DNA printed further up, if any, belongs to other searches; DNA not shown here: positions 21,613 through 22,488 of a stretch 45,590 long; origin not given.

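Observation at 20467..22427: Three copies of a two-stem structured intergenic element with compensatory changes, directly after early-gene stop codons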

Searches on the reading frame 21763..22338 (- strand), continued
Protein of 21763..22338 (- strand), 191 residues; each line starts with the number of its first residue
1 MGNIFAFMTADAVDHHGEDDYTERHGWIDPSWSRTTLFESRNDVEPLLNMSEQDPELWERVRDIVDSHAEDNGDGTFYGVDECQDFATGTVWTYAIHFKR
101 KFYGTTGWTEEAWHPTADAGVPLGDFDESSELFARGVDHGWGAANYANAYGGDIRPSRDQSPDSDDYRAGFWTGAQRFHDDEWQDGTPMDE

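Call 87: search_dna_similar(query=L185:18448-20385:-, collection=phages, mode=protein, max_rows=12)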
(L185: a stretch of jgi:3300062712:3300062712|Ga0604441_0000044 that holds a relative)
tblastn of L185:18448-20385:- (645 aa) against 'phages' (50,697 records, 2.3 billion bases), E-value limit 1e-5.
Records with a match: 37; places in all: 37; records where one place covers at least 80% of the query: 0.
Best place of each record, by identity: <60% 37.
By first word of the organism name: Mycobacterium 33; Caudoviricetes 2; Microbacterium 2.
By host as written in the record: Mycobacterium smegmatis mc2 155 22; Mycobacterium smegmatis mc#155 3; Microbacterium paraoxydans NRRL B-14843 2; Mycobacterium smegmatis mc2155 1; Mycolicibacterium septicum 1; Mycobacterium 1; Mycobacterium sp. 1; - 1; and 5 more.
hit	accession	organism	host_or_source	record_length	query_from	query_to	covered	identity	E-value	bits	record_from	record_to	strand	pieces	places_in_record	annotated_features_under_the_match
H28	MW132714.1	Mycobacterium phage Pound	Mycobacterium smegmatis mc#155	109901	56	491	68%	37.9%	2e-61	228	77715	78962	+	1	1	140: RecA-like DNA recombinase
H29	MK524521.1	Mycobacterium phage Schatzie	Mycobacterium smegmatis mc2 155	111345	56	491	68%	37.9%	2e-61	228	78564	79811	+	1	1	144: DNA primase/helicase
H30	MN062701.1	Mycobacterium phage Dallas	Mycobacterium smegmatis mc2 155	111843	56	491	68%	37.9%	2e-61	228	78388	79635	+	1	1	145: DNA primase/helicase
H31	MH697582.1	Mycobacterium phage Ejimix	Mycobacterium smegmatis mc2 155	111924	56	491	68%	37.9%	2e-61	228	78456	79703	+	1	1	141: DNA primase/helicase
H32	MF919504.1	Mycobacterium phage DmpstrDiver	Mycobacterium smegmatis mc2 155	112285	56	491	68%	37.9%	2e-61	228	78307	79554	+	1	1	DNA primase/helicase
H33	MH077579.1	Mycobacterium phage Halley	Mycobacterium smegmatis mc2 155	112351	56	491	68%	37.9%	2e-61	228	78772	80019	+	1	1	150: DNA primase/helicase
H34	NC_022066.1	Mycobacterium phage Redno2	Mycobacterium smegmatis mc2 155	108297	56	491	68%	37.8%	1e-58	219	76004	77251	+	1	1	143: DNA helicase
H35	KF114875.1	Mycobacterium phage Redno2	Mycobacterium smegmatis mc2 155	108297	56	491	68%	37.8%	1e-58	219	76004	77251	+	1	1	143: DNA primase/helicase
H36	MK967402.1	Mycobacterium phage NihilNomen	Mycobacterium smegmatis mc2155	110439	56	491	68%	37.8%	1e-58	219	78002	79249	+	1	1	150: DNA primase/helicase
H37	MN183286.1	Mycobacterium phage Yeet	Mycobacterium smegmatis mc2 155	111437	56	491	68%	37.8%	1e-58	219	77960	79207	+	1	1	142: DNA primase/helicase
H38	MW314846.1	Mycobacterium phage KashFlow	Mycobacterium smegmatis mc#155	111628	56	491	68%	37.6%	8e-62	229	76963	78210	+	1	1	147: DNA primase/helicase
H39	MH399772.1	Mycobacterium phage Constella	Mycobacterium smegmatis mc2 155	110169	56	491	68%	37.6%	1e-61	228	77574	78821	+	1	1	142: DNA primase/helicase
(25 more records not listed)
